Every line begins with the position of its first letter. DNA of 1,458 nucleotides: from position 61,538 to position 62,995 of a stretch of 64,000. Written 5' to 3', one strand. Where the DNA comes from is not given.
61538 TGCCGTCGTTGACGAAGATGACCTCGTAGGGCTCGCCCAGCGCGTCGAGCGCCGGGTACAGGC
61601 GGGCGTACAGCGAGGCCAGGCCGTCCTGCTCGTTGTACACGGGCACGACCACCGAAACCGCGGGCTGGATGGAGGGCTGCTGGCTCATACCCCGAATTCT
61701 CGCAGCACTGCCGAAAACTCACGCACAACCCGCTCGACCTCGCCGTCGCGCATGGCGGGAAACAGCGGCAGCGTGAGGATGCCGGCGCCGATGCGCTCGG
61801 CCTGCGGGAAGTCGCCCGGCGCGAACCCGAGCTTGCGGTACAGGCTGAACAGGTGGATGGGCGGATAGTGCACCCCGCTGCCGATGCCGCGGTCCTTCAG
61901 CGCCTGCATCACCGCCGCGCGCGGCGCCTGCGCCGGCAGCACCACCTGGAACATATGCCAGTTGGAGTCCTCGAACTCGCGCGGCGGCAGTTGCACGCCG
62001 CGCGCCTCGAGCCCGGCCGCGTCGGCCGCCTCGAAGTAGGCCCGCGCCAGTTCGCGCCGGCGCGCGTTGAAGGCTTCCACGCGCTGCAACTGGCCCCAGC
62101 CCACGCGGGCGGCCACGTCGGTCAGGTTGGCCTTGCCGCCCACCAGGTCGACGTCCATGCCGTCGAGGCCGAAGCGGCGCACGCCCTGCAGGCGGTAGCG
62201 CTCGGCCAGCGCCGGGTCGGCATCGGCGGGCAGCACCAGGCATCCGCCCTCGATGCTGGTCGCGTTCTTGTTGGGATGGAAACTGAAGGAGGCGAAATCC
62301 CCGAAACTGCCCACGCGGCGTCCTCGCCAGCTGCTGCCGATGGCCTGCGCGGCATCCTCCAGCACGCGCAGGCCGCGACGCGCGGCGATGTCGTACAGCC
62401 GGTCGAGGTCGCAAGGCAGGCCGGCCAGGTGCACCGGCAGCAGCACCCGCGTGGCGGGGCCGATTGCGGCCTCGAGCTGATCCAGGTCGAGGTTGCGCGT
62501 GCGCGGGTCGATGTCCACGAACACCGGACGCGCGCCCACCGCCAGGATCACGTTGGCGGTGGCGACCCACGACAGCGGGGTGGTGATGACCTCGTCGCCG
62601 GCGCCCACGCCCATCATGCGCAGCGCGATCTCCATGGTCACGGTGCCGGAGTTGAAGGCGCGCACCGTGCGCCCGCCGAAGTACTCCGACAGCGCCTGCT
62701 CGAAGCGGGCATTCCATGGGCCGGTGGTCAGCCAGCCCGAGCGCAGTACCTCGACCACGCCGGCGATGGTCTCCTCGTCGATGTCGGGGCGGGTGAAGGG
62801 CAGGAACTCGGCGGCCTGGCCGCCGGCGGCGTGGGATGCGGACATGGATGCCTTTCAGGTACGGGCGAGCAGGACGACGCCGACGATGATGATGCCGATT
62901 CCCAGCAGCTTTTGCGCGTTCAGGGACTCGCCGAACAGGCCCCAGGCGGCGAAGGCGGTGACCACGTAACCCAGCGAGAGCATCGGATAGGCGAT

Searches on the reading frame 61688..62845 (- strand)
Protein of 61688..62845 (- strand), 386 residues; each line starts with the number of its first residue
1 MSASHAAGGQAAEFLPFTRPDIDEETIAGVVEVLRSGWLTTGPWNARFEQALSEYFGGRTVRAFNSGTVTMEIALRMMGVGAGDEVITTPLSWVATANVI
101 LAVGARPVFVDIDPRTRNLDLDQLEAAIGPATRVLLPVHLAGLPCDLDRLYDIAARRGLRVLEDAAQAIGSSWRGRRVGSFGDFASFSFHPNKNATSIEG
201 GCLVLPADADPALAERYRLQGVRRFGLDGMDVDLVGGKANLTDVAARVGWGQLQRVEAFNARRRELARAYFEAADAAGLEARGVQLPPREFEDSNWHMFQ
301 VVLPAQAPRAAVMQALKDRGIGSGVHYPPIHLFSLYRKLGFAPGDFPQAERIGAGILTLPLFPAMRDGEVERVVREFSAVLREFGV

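Call 76: search_protein_families(library=pfam, proteins=[window:61688-62845:-], max_evalue=0.00001)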
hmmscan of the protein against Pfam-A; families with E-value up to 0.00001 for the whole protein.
window:61688-62845:- (386 aa): 1 family
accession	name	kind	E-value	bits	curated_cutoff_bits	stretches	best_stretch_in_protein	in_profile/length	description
PF01041.23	DegT_DnrJ_EryC1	-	1.2e-105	354.2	19.8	1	21-376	2-358/360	DegT/DnrJ/EryC1/StrS aminotransferase family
